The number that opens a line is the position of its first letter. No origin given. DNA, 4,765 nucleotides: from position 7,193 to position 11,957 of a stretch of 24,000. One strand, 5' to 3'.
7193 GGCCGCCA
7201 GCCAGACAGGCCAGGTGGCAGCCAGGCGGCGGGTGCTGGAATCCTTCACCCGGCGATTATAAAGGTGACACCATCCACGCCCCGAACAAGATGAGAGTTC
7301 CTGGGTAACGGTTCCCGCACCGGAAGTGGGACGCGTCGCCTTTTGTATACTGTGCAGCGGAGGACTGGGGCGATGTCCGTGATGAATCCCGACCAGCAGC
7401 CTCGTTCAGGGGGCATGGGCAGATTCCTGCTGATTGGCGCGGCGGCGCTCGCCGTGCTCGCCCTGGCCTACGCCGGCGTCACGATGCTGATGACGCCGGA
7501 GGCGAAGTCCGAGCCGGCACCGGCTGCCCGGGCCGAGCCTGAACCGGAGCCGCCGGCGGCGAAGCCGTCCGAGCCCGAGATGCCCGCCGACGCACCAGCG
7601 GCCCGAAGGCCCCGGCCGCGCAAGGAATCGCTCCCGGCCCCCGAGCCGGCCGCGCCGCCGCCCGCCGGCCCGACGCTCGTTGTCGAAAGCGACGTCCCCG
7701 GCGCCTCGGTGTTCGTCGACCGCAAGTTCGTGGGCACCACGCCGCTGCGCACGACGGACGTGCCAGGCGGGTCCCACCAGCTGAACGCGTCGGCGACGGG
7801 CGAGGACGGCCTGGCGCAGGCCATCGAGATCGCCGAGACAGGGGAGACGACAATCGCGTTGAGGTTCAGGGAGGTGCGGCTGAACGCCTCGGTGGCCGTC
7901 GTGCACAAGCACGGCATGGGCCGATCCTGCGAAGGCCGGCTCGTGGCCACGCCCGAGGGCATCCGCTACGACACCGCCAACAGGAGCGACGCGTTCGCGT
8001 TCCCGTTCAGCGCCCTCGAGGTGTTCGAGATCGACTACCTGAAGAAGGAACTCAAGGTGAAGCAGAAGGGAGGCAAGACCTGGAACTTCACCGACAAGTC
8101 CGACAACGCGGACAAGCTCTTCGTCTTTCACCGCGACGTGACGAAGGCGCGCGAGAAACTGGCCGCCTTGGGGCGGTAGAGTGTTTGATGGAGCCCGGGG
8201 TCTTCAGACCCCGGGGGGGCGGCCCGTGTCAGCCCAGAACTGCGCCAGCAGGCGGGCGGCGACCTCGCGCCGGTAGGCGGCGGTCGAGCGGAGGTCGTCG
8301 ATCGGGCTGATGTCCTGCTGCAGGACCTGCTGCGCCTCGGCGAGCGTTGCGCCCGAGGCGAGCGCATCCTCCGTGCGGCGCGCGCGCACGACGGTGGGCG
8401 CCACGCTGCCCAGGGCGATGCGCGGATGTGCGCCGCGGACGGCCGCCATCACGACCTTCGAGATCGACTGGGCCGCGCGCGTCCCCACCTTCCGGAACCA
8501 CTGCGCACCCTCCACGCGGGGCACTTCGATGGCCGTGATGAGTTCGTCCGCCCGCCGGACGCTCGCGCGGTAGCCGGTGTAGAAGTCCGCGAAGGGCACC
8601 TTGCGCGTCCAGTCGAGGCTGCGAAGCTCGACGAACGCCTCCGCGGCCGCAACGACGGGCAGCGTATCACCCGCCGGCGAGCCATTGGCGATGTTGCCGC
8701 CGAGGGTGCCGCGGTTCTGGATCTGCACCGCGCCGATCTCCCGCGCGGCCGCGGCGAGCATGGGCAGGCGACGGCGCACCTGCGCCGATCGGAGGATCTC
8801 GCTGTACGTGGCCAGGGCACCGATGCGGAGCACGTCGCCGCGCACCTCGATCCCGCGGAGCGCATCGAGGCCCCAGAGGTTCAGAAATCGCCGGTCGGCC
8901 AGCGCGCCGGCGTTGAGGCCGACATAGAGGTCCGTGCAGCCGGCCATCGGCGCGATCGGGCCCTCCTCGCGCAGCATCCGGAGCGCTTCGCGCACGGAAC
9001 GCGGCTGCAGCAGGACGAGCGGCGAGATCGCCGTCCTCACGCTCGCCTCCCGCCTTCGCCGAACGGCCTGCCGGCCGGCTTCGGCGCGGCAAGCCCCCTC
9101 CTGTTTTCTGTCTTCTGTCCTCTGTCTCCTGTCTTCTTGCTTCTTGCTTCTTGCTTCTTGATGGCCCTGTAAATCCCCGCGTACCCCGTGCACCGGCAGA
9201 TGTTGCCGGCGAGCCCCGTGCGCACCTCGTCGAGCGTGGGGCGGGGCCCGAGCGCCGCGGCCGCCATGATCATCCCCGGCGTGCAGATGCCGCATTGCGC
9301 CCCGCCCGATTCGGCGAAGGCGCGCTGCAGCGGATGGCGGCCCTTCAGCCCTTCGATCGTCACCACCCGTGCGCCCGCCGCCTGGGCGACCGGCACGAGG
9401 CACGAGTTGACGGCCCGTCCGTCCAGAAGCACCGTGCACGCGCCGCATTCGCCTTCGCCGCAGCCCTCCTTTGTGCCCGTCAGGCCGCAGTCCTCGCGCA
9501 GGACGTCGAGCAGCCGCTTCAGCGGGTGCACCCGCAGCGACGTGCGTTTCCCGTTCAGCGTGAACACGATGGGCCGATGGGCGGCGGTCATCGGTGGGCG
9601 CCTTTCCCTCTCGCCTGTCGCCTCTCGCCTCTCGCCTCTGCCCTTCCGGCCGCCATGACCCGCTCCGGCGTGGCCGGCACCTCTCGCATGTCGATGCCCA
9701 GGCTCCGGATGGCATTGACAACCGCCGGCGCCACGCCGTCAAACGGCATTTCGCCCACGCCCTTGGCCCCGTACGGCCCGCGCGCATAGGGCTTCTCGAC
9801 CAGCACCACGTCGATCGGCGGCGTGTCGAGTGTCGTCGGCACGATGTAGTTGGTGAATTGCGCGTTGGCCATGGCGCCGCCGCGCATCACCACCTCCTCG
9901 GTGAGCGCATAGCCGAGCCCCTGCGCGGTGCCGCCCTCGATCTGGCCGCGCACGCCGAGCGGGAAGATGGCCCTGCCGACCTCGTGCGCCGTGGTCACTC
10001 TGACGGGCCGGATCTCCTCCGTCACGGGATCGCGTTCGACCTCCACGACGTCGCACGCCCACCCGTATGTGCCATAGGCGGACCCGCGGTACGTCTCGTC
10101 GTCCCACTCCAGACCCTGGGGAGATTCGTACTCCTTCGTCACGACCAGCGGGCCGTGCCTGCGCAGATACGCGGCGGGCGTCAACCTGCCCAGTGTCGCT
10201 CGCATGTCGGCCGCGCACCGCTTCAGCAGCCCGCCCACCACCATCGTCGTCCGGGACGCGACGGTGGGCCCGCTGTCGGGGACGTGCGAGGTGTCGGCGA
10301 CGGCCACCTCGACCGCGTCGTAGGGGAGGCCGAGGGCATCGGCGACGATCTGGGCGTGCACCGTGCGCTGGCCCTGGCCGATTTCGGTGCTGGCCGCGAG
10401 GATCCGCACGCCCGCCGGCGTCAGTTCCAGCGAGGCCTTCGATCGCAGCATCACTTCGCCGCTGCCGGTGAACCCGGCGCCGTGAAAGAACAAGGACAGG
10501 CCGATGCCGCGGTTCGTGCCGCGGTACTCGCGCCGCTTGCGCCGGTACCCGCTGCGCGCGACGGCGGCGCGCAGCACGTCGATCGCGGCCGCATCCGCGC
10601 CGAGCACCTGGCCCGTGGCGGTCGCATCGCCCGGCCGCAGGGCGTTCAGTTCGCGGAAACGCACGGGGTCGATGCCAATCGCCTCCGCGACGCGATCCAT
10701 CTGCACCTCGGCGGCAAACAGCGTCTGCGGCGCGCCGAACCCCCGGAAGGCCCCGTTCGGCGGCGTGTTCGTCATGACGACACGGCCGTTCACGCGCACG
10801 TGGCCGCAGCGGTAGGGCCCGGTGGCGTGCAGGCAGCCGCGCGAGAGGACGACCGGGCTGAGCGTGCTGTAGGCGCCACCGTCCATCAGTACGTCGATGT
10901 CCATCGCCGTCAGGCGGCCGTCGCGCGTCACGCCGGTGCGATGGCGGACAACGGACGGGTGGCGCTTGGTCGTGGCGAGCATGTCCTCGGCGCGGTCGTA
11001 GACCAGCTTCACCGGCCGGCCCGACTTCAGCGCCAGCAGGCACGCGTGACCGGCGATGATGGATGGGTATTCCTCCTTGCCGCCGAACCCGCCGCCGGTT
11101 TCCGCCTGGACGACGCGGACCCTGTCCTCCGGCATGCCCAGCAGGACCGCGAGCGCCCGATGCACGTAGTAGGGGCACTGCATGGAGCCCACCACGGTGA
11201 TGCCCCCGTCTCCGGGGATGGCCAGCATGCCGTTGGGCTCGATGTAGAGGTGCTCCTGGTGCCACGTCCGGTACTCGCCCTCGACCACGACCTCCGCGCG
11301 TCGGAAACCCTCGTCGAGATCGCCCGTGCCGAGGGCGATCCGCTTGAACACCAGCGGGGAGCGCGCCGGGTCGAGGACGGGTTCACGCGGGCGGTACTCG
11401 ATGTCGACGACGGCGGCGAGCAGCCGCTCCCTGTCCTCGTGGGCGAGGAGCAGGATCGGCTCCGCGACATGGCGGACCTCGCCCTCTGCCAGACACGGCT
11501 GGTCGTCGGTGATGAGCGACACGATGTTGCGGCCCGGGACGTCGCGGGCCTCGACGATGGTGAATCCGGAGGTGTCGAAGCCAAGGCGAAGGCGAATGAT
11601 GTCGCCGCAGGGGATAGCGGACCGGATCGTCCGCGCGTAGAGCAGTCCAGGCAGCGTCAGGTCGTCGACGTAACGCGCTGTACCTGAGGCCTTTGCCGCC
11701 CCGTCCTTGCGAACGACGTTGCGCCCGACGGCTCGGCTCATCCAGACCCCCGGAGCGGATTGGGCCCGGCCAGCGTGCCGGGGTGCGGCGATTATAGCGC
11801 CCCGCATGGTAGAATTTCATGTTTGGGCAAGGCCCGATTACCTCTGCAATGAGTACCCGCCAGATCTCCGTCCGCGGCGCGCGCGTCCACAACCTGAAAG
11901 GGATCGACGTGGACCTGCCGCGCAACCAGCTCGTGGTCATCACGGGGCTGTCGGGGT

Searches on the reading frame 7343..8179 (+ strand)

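Call 11: search_protein_families(library=pfam, proteins=[window:7343-8179:+], max_evalue=0.00001)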
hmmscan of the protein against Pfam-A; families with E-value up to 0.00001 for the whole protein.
window:7343-8179:+ (278 aa): 1 family
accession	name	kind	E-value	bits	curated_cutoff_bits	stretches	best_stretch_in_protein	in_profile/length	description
PF08308.17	PEGA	-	8.7e-10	38.8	20.8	1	110-177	2-69/71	PEGA domain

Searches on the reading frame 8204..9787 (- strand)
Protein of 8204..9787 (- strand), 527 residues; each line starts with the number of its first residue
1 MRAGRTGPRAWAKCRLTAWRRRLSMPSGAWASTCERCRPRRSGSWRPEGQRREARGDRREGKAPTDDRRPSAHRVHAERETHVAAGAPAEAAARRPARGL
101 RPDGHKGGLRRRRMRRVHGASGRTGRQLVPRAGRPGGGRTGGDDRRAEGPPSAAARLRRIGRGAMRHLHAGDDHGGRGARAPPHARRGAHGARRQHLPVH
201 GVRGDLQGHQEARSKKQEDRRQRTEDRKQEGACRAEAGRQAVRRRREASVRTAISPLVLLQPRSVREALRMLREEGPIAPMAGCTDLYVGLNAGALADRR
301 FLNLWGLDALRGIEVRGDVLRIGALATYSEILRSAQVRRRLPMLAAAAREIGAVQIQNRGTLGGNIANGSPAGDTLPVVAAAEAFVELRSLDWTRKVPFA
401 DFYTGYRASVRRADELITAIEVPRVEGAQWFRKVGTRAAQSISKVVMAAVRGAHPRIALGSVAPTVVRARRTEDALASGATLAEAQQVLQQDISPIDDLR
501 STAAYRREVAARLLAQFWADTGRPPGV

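Call 11: search_protein_families(library=pfam, proteins=[window:8204-9787:-], max_evalue=0.00001)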
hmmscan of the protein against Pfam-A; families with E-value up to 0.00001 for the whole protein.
window:8204-9787:- (527 aa): 2 families
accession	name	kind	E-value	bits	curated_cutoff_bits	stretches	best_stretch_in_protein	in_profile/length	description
PF00941.27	FAD_binding_5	-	5.3e-41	140.7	27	1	259-424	5-169/170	FAD binding domain in molybdopterin dehydrogenase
PF03450.22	CO_deh_flav_C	-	1.3e-14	54.6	25.5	1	441-520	12-101/102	CO dehydrogenase flavoprotein C-terminal domain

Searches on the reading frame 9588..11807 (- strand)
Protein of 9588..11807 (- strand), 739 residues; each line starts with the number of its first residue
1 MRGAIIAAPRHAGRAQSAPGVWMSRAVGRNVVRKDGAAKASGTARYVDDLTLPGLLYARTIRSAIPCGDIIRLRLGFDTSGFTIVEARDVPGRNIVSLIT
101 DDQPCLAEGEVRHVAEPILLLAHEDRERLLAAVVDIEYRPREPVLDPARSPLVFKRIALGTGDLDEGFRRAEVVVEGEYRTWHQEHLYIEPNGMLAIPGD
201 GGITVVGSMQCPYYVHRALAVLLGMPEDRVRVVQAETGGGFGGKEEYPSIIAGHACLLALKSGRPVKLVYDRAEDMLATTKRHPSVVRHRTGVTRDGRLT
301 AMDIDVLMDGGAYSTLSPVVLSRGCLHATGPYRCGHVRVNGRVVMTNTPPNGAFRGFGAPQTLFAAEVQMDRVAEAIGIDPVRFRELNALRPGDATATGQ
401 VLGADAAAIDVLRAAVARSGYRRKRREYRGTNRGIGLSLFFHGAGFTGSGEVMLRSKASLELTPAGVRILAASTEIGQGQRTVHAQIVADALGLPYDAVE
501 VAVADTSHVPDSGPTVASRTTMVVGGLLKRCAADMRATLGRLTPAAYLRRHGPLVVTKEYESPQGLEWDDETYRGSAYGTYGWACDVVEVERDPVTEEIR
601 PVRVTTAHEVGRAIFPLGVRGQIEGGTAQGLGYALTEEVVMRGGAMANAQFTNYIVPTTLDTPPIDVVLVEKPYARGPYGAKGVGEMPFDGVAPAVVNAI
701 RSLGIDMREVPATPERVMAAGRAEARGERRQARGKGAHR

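Call 12: search_protein_families(library=pfam, proteins=[window:9588-11807:-], max_evalue=0.00001)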
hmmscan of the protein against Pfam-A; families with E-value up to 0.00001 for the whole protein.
window:9588-11807:- (739 aa): 3 families
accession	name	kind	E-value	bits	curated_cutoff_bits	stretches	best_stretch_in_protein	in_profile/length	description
PF02738.23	MoCoBD_1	-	1.3e-86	290.2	27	1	159-389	13-244/244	Molybdopterin cofactor-binding domain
PF20256.3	MoCoBD_2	-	1.8e-55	188.9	27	1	417-663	4-283/283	Molybdopterin cofactor-binding domain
PF01315.27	Ald_Xan_dh_C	-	4.9e-10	40.1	31.3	1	41-141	1-109/110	Aldehyde oxidase and xanthine dehydrogenase, a/b hammerhead domain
